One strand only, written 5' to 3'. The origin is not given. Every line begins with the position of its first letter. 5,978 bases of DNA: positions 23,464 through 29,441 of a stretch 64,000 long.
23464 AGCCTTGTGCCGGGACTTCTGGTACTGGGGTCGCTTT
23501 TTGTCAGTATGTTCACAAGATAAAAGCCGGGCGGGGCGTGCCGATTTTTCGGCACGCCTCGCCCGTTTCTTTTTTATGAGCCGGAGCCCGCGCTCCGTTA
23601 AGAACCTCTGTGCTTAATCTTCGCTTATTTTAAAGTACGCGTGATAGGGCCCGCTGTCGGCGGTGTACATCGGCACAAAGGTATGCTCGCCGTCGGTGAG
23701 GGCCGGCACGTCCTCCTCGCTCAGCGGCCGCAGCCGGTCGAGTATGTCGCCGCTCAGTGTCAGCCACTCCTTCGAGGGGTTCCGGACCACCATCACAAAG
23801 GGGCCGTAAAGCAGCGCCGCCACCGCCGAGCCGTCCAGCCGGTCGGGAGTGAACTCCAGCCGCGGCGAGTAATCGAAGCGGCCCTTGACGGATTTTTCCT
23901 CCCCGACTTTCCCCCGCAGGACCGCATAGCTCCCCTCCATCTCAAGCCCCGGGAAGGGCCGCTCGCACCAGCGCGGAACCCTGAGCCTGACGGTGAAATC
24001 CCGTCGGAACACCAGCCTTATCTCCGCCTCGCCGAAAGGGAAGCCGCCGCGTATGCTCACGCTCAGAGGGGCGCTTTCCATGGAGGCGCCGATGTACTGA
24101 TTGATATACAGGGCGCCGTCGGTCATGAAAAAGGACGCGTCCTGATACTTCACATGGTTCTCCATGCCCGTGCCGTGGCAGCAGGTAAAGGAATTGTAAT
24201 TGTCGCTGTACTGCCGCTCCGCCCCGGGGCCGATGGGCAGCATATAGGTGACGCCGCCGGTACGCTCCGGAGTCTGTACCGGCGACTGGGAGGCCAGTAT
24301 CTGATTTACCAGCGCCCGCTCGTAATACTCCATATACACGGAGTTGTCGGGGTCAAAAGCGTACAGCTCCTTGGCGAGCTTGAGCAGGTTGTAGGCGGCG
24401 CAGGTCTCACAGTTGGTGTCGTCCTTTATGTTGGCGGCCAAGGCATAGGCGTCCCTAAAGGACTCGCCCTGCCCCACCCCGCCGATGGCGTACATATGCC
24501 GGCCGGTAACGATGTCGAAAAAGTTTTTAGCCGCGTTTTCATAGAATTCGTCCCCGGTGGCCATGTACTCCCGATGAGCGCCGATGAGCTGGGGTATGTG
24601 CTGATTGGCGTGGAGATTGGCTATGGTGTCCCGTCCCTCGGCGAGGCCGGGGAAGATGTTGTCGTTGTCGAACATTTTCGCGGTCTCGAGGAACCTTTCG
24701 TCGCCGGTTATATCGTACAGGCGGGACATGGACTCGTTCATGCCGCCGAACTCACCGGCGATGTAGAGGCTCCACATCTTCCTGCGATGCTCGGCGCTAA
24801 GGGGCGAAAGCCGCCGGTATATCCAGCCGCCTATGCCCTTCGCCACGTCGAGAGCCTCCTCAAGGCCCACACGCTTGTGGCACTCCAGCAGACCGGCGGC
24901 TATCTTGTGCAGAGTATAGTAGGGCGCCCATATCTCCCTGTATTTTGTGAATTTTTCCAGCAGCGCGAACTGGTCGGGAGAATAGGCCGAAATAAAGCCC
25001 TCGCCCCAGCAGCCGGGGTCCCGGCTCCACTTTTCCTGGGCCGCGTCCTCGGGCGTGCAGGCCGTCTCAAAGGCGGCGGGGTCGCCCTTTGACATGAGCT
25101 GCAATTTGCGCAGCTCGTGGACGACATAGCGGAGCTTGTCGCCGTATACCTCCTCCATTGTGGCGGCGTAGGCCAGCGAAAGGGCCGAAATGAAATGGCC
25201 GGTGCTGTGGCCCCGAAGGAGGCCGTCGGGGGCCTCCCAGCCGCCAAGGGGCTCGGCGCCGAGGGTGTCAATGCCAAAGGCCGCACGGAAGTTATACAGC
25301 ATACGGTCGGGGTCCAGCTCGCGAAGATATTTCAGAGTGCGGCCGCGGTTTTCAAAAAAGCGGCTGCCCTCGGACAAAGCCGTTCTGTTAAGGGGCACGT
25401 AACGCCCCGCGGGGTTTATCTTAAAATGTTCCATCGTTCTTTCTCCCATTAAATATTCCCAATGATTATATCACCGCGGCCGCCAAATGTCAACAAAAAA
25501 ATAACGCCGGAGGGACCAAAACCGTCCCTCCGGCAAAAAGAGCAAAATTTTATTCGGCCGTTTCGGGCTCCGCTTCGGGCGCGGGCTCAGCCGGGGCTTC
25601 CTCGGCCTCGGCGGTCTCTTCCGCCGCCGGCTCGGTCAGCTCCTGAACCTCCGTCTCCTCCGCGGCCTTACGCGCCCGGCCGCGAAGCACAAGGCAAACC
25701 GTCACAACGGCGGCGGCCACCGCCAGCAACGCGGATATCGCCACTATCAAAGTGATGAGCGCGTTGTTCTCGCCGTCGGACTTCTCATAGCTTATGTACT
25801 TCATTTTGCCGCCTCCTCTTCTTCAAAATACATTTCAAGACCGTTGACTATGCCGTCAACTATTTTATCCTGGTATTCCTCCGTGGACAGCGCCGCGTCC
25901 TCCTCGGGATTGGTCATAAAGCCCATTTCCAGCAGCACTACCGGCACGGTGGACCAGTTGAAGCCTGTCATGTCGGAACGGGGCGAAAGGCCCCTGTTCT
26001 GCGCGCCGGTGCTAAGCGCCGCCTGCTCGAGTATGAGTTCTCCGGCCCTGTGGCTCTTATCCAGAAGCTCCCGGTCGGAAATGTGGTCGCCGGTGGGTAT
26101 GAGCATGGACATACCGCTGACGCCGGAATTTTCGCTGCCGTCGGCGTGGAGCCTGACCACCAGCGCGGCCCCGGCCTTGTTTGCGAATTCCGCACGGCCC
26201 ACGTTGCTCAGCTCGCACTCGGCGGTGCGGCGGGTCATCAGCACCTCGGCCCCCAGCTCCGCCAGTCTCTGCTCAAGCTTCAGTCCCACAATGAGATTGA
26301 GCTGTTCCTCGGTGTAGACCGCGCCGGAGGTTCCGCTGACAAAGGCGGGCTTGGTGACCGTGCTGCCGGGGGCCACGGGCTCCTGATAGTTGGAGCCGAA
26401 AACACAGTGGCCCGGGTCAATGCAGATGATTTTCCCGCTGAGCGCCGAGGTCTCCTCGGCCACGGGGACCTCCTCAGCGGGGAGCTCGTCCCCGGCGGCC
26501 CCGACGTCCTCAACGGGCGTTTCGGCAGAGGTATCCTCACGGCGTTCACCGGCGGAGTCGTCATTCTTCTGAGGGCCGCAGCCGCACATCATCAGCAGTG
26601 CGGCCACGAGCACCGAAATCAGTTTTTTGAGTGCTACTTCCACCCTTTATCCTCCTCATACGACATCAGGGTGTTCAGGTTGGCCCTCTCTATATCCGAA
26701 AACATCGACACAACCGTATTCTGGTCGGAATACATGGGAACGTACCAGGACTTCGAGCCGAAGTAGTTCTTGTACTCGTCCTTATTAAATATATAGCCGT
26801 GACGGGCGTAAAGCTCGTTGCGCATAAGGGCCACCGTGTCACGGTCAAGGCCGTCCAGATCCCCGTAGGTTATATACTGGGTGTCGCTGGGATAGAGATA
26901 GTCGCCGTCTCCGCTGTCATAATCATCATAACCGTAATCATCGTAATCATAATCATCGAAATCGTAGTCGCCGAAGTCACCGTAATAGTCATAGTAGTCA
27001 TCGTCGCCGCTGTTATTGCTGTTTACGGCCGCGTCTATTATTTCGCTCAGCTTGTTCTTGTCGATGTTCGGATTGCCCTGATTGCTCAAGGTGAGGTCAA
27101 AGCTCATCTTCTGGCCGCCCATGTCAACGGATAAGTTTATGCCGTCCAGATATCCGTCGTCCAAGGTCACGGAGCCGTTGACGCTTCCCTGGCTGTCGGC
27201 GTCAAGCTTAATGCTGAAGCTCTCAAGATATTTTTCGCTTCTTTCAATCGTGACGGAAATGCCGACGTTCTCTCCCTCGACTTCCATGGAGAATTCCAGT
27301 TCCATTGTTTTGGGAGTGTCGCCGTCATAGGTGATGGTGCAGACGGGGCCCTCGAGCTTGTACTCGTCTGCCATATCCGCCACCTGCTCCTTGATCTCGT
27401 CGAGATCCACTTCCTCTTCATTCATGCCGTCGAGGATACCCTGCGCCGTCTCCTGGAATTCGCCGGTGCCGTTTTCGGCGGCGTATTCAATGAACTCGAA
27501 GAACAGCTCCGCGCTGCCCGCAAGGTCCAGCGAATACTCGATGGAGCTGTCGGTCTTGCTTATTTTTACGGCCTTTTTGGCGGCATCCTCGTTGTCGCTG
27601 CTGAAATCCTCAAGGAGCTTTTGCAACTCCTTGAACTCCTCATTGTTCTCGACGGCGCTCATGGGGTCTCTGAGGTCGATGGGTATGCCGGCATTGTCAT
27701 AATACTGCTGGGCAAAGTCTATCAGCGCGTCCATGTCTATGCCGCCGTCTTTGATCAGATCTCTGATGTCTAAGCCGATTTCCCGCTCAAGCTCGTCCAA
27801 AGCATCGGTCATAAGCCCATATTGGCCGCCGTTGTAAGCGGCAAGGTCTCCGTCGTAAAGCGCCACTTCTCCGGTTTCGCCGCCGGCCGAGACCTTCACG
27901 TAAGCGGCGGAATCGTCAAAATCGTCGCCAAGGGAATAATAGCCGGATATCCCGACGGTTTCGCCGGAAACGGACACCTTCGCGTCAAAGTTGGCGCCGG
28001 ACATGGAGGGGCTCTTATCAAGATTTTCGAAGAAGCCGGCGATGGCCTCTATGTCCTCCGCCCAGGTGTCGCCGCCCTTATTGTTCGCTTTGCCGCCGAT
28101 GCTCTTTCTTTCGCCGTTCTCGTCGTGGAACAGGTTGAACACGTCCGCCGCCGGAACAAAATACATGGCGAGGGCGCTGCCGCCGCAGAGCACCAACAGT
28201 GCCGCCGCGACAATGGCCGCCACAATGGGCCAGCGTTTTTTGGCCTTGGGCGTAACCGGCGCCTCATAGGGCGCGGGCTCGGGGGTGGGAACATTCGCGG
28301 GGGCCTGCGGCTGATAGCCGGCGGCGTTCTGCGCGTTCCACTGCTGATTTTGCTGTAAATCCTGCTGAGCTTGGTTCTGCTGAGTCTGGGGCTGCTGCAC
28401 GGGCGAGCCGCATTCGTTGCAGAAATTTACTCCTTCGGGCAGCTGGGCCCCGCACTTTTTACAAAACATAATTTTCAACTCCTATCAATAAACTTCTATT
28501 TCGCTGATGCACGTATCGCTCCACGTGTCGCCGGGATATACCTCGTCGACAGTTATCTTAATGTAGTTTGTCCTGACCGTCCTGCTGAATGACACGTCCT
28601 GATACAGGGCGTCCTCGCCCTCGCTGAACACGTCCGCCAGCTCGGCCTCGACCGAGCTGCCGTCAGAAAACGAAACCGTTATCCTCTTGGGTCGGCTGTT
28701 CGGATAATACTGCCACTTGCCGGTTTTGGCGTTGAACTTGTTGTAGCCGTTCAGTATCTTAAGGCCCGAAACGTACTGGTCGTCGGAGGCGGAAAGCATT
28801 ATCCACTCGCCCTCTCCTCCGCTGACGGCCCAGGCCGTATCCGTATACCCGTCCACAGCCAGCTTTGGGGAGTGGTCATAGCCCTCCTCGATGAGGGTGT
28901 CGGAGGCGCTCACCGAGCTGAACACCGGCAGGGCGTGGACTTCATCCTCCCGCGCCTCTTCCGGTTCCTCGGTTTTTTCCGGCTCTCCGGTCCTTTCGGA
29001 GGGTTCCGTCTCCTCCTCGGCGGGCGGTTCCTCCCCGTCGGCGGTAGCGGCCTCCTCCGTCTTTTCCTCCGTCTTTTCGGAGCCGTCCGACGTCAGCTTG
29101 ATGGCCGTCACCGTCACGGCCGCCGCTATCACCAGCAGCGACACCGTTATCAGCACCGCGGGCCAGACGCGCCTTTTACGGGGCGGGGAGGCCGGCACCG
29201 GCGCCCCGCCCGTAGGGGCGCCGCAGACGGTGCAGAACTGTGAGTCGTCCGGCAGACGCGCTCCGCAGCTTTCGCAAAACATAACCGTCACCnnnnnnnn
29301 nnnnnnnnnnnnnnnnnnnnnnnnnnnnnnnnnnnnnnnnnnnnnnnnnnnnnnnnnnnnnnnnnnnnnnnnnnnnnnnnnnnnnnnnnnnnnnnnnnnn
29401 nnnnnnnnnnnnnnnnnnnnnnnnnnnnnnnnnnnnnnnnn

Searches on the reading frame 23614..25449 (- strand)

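Call 50: search_protein_families(library=pfam, proteins=[window:23614-25449:-], max_evalue=0.0001)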
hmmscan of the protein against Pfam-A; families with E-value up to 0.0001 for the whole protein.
window:23614-25449:- (611 aa): 1 family
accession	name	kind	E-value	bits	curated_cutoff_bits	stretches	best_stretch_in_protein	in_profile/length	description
PF07944.18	Beta-AFase-like_GH127_cat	-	2.1e-93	313.7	24.9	1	29-437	7-376/376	Beta-L-arabinofuranosidase, GH127 catalytic domain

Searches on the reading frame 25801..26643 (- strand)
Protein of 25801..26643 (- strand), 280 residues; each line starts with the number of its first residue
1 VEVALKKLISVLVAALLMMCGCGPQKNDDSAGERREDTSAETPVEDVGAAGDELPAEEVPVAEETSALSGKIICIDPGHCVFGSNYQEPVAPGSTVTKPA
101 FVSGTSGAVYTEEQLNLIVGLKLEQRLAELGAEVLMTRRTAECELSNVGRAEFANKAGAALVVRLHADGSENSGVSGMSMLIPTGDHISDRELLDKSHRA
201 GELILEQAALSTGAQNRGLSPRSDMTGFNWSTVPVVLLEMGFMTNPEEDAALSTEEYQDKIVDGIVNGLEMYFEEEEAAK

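Call 50: search_protein_families(library=pfam, proteins=[window:25801-26643:-], max_evalue=0.0001)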
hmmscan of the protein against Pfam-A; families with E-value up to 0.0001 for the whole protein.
window:25801-26643:- (280 aa): 1 family
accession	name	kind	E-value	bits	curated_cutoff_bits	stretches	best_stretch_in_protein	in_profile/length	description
PF01520.23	Amidase_3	-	3e-37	128.8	27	1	73-270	1-173/174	N-acetylmuramoyl-L-alanine amidase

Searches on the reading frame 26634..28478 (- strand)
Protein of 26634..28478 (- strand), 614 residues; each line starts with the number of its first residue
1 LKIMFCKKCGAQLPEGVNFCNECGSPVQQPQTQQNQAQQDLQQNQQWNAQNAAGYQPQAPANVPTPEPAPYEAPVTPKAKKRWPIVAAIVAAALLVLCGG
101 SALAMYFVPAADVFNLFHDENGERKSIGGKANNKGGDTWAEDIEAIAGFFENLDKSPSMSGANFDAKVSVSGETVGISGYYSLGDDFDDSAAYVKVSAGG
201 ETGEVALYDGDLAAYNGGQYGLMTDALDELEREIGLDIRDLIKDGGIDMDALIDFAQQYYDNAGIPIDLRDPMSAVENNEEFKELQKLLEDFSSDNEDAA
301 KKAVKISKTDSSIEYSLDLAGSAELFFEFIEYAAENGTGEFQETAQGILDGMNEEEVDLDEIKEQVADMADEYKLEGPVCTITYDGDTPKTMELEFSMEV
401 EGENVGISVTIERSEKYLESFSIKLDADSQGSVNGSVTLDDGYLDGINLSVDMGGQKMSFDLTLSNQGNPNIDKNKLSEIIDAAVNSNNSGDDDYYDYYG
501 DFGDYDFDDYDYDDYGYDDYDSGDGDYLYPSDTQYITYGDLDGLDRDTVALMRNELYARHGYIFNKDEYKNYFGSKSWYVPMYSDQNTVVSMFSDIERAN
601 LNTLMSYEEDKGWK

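Call 50: search_protein_families(library=pfam, proteins=[window:26634-28478:-], max_evalue=0.0001)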
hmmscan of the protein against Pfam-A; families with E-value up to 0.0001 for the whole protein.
window:26634-28478:- (614 aa): 2 families
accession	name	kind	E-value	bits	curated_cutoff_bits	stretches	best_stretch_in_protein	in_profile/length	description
PF13308.11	YARHG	-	1.7e-18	66.8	27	1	531-608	8-84/85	YARHG domain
PF13240.11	Zn_Ribbon_1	-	1.1e-07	31.8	25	1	5-27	1-23/23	zinc-ribbon domain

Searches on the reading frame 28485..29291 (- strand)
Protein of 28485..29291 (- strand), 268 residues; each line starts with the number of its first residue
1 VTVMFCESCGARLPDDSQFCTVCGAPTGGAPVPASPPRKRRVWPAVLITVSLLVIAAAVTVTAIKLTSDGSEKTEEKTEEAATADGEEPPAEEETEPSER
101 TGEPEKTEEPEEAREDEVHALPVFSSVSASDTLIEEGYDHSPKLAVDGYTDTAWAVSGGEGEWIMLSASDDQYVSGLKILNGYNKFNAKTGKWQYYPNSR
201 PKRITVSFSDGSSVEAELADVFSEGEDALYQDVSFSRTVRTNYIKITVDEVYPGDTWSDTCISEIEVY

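Call 50: search_protein_families(library=pfam, proteins=[window:28485-29291:-], max_evalue=0.0001)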
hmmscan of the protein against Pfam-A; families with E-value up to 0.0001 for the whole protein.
window:28485-29291:- (268 aa): 3 families
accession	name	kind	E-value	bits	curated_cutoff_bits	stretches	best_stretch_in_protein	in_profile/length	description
PF25302.1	NADase_transloc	-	2.6e-18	67.1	27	1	125-267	8-145/146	NAD glycohydrolase translocation F5/8 type C domain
PF13240.11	Zn_Ribbon_1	-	6.7e-08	32.5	25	1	5-26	1-22/23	zinc-ribbon domain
PF00754.31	F5_F8_type_C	-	4.4e-06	27.3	28.2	1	127-257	2-121/127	F5/8 type C domain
